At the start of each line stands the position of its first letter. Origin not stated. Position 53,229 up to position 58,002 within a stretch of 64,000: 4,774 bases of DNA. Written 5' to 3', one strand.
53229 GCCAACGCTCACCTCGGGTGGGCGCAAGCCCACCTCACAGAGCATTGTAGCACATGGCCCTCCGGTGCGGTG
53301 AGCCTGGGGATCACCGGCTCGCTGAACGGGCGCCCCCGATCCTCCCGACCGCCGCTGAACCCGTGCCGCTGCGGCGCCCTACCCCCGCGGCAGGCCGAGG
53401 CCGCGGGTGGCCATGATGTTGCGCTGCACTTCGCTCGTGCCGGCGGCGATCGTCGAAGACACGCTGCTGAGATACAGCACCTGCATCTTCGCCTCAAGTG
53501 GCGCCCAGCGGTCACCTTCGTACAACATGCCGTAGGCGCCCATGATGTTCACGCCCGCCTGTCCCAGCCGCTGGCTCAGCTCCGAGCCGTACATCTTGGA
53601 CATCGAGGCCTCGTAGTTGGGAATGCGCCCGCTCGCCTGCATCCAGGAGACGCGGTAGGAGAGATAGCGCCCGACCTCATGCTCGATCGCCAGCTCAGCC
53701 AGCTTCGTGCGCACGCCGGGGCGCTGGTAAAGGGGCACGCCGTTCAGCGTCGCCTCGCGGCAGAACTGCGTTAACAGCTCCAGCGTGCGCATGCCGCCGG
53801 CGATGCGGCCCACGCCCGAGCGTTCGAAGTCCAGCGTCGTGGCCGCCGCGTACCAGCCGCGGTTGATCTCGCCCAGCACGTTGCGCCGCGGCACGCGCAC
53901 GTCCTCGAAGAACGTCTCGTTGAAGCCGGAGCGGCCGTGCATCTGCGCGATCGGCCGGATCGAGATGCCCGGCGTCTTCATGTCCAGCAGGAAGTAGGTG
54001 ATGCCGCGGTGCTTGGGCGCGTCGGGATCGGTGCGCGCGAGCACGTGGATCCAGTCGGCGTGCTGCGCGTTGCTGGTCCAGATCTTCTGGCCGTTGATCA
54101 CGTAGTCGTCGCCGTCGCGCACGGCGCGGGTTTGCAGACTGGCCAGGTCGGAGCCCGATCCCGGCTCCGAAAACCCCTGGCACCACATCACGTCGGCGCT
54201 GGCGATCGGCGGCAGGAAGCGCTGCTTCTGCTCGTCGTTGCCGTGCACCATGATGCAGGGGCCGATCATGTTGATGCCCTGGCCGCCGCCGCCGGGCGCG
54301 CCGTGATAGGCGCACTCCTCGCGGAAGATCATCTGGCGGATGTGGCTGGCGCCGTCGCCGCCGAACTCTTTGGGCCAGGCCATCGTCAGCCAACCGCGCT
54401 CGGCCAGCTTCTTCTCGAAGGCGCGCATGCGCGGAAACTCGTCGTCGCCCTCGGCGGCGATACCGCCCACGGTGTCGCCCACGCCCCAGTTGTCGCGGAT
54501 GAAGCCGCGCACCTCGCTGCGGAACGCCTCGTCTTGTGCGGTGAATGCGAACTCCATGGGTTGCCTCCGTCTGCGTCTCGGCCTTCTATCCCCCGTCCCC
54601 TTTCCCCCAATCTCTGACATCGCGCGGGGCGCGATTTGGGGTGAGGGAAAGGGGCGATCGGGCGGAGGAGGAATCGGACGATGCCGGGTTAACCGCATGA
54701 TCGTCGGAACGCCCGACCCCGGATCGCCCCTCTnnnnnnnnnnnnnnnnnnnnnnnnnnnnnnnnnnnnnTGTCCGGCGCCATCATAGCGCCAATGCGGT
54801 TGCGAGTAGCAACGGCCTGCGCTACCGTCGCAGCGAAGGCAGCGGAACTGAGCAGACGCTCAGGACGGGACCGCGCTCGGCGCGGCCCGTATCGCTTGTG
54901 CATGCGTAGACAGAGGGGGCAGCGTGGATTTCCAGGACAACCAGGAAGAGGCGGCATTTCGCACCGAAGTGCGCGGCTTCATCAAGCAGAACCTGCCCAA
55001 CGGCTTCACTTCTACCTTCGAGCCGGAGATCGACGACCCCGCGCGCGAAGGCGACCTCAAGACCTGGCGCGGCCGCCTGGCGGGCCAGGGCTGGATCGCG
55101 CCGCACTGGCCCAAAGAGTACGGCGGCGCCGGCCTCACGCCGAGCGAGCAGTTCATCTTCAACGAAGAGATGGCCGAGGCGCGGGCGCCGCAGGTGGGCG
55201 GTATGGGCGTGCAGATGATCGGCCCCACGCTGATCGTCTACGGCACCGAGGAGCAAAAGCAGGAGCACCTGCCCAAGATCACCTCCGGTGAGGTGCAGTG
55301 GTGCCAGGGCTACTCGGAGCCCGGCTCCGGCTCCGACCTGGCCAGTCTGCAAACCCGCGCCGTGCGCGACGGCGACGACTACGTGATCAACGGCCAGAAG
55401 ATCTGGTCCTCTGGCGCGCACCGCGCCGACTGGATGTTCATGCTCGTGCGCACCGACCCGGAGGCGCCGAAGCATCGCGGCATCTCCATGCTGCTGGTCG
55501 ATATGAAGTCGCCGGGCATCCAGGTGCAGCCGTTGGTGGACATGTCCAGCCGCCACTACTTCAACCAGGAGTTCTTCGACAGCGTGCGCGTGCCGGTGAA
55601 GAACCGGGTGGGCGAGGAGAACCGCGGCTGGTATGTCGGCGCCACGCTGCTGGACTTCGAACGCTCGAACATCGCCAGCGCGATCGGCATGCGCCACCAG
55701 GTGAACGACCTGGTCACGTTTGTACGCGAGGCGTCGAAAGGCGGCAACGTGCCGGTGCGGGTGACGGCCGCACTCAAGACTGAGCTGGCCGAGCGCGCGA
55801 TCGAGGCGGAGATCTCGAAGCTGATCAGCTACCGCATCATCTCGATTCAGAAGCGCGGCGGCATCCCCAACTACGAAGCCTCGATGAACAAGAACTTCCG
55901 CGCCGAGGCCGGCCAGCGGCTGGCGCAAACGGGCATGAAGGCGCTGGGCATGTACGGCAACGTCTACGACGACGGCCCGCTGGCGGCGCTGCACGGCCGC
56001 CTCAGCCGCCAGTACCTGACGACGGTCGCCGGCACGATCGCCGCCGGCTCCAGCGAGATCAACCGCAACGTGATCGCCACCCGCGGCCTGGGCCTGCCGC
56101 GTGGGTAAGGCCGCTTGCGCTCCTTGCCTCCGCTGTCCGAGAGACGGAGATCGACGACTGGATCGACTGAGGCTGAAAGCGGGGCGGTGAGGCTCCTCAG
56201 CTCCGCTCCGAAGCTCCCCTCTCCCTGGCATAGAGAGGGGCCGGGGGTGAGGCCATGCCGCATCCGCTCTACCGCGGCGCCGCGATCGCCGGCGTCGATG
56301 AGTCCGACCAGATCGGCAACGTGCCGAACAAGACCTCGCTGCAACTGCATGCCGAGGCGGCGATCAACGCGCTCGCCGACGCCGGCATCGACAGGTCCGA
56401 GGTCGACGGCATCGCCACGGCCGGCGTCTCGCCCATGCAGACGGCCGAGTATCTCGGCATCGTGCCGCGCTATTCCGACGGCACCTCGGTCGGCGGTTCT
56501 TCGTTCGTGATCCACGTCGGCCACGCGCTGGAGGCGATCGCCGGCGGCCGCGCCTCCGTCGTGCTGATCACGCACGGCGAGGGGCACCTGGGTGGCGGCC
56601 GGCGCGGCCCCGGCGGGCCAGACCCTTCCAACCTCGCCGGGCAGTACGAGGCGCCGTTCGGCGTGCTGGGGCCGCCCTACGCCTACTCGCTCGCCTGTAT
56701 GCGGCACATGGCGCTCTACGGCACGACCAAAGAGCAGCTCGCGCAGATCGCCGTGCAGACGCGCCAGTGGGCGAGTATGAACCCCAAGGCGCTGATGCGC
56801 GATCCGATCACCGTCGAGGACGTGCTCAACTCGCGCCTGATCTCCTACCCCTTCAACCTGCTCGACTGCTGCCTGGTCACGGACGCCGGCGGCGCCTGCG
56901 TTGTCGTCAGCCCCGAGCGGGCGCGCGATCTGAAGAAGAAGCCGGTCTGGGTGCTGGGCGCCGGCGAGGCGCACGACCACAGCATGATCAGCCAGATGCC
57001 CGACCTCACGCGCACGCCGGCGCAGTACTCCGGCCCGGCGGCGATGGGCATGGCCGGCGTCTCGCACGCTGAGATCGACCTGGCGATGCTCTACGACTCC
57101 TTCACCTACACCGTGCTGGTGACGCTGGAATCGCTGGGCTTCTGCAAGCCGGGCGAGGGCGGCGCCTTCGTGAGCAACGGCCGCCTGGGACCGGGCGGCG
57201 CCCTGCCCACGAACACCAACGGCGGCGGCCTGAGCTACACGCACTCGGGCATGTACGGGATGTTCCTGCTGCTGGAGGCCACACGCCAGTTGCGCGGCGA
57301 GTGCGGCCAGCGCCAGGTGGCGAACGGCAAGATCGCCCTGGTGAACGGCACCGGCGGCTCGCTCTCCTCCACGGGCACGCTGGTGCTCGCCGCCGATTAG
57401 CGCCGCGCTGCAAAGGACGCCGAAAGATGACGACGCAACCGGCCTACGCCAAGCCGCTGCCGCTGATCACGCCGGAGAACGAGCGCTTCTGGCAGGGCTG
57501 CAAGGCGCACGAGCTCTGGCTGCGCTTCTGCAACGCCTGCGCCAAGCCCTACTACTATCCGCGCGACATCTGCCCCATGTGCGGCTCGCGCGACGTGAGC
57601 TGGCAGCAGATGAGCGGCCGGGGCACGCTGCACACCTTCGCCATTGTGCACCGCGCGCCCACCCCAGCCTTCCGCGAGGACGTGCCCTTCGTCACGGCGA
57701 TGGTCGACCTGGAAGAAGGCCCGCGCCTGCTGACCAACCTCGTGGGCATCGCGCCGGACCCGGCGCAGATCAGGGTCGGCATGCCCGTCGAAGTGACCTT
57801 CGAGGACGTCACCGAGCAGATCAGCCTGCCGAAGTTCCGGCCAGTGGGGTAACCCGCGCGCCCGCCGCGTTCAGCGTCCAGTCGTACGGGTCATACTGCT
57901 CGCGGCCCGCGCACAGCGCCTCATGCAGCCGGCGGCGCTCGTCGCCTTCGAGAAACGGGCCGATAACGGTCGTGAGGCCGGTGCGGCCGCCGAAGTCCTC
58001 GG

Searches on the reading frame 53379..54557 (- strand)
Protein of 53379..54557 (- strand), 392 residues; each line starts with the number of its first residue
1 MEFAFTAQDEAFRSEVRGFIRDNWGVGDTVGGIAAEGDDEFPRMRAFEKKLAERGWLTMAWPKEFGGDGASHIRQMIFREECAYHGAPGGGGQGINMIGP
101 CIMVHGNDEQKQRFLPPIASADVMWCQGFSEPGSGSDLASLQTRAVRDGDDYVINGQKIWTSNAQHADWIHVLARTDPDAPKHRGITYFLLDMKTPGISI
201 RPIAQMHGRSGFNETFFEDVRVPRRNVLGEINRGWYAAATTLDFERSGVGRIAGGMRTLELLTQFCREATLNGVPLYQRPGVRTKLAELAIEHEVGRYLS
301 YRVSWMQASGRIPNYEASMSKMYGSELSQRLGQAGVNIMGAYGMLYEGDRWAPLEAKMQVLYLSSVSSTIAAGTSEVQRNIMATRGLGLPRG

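Call 9: search_protein_families(library=pfam, proteins=[window:53379-54557:-])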
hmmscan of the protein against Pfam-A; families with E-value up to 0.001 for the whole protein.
window:53379-54557:- (392 aa): 3 families
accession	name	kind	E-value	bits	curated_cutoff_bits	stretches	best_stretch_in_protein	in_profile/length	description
PF00441.29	Acyl-CoA_dh_1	-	1.5e-29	103.6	22.4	1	232-385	1-148/150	Acyl-CoA dehydrogenase, C-terminal domain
PF02770.24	Acyl-CoA_dh_M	-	9.3e-25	87.1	33.3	1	126-220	1-97/97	Acyl-CoA dehydrogenase, middle domain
PF02771.21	Acyl-CoA_dh_N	-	3.5e-19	69.7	22.9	1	7-121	2-112/113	Acyl-CoA dehydrogenase, N-terminal domain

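Call 31: find_homologous_proteins(query=window:53379-54557:-, max_evalue=1e-150)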
Query window:53379-54557:- (392 aa): 189 proteins with E <= 1e-150 among 8000 candidates; the best 120 are listed.
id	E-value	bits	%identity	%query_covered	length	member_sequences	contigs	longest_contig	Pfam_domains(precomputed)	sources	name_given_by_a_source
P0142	3.2e-254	861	94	100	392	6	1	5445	PF02770.25,PF00441.30,PF02771.22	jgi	-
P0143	4.6e-237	805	87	100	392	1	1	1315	PF02770.25,PF00441.30,PF02771.22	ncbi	-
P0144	7.8e-237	804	87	100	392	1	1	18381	PF02770.25,PF00441.30,PF02771.22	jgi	jgi:alkylation response protein AidB-like acyl-CoA dehydrogenase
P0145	2.0e-235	799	85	100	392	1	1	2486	PF02770.25,PF00441.30,PF02771.22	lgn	-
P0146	7.1e-234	794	86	100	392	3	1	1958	PF02770.25,PF00441.30,PF02771.22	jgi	jgi:alkylation response protein AidB-like acyl-CoA dehydrogenase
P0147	8.0e-234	794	84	100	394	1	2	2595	PF02770.25,PF00441.30,PF02771.22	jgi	jgi:alkylation response protein AidB-like acyl-CoA dehydrogenase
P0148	2.5e-233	792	86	100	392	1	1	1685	PF02770.25,PF00441.30,PF02771.22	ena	-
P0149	1.4e-232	790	86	100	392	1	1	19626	PF02770.25,PF00441.30,PF02771.22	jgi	jgi:3-oxocholest-4-en-26-oyl-CoA dehydrogenase alpha subunit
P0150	6.9e-230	781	85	100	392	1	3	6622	PF02770.25,PF00441.30,PF02771.22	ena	-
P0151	6.7e-229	778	83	100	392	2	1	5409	PF02770.25,PF00441.30,PF02771.22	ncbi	-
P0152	5.1e-228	775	84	100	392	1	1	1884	PF02770.25,PF00441.30,PF02771.22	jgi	jgi:alkylation response protein AidB-like acyl-CoA dehydrogenase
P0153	4.7e-214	729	80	100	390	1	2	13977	PF02770.25,PF00441.30,PF02771.22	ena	-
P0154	2.4e-209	713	79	100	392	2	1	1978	PF02770.25,PF00441.30,PF02771.22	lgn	-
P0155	2.1e-204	697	76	100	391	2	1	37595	PF02770.25,PF00441.30,PF02771.22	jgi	jgi:alkylation response protein AidB-like acyl-CoA dehydrogenase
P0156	5.6e-199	679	74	100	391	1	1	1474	PF02770.25,PF00441.30,PF02771.22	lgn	-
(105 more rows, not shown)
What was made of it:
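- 53379..54557 (-): ACAD paralog C (392 aa), transcribed divergently from B. Its own orthologs are P0142 (94%) and others (call 31).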

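Call 33: find_encoding_contigs(protein=P0142, flank=10000, max_places=3)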
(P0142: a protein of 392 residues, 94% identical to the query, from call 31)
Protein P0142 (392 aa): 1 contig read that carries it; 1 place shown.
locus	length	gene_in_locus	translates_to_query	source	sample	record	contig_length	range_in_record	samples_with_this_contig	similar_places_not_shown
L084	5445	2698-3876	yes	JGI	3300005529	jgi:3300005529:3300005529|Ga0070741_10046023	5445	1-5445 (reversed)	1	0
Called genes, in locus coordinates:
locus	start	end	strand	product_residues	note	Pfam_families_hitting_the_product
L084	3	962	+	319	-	PF01408:GFO_IDH_MocA, PF22725:GFO_IDH_MocA_C3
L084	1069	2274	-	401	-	PF02771:Acyl-CoA_dh_N, PF02770:Acyl-CoA_dh_M, PF00441:Acyl-CoA_dh_1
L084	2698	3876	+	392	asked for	PF02771:Acyl-CoA_dh_N, PF02770:Acyl-CoA_dh_M, PF00441:Acyl-CoA_dh_1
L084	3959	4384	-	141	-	-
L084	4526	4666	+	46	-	-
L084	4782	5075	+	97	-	PF04014:MazE_antitoxin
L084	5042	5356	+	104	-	-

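Call 39: search_protein_families(library=ncbifam, proteins=[window:53379-54557:-], max_evalue=1e-10)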
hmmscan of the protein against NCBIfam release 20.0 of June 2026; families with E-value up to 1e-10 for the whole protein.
window:53379-54557:- (392 aa): 13 families
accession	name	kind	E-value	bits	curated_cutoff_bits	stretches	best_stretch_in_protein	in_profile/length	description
TIGR03204.1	pimC_large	equivalog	1.5e-86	290.8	623.85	1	3-389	2-395/395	pimeloyl-CoA dehydrogenase large subunit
NF042972.1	AcrlCoAredClosAcrC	equivalog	4.5e-54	183.6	640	1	1-384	1-374/378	acryloyl-CoA reductase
NF043006.1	CyhCrbnylCoADH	equivalog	9.7e-44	149.9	650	1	28-347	21-344/380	cyclohexane-1-carbonyl-CoA dehydrogenase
NF045552.1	GlutCoADH_Des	equivalog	7e-41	140.7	470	1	1-346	1-347/387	glutaryl-CoA dehydrogenase Acd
NF045652.1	ProlPCPDhRedW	equivalog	1.6e-38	132.5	650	1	46-389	35-375/376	L-prolyl-[peptidyl-carrier protein] dehydrogenase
NF053553.1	prodigi_MBC_PigA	equivalog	1.7e-36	126.1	500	1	102-389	100-381/381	prodigiosin MBC biosynthesis dehydrogenase PigA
NF058590.1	AcCoDHFadEBacil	equivalog_domain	1.1e-34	119.9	600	1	39-381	50-405/586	acyl-CoA dehydrogenase FadE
TIGR03207.1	cyc_hxne_CoA_dh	equivalog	3.8e-34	118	575.35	1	45-331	35-325/372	cyclohexanecarboxyl-CoA dehydrogenase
NF042439.1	SulpropCoADesulf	equivalog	7.4e-34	117.1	600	1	47-388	29-372/379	3-sulfinopropanoyl-CoA desulfinase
NF008997.0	PRK12341.1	equivalog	7.8e-32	110.8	537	1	38-377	33-367/382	acyl-CoA dehydrogenase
NF002885.1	PRK03354.1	equivalog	1.9e-29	102.8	540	1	1-344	1-339/378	crotonobetainyl-CoA dehydrogenase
NF052270.1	Staph_DH_FadE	equivalog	2.3e-26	92.5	600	1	102-349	117-364/400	acyl-CoA dehydrogenase FadE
TIGR03203.1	pimD_small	equivalog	6.4e-12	45.3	652.7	1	45-231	40-225/378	pimeloyl-CoA dehydrogenase small subunit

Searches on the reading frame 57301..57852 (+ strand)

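Call 38: search_protein_families(library=pfam, proteins=[window:57301-57852:+], max_evalue=0.00001)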
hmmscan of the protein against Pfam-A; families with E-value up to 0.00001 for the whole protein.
window:57301-57852:+ (183 aa): 2 families
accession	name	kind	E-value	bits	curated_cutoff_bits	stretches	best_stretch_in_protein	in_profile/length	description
PF01796.24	OB_ChsH2_C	-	4e-25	88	27.1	1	101-168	1-65/65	ChsH2, C-terminal OB-fold domain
PF12172.15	zf-ChsH2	-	5.2e-09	36.2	23.2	1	64-99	1-36/37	ChsH2, rubredoxin-like zinc ribbon domain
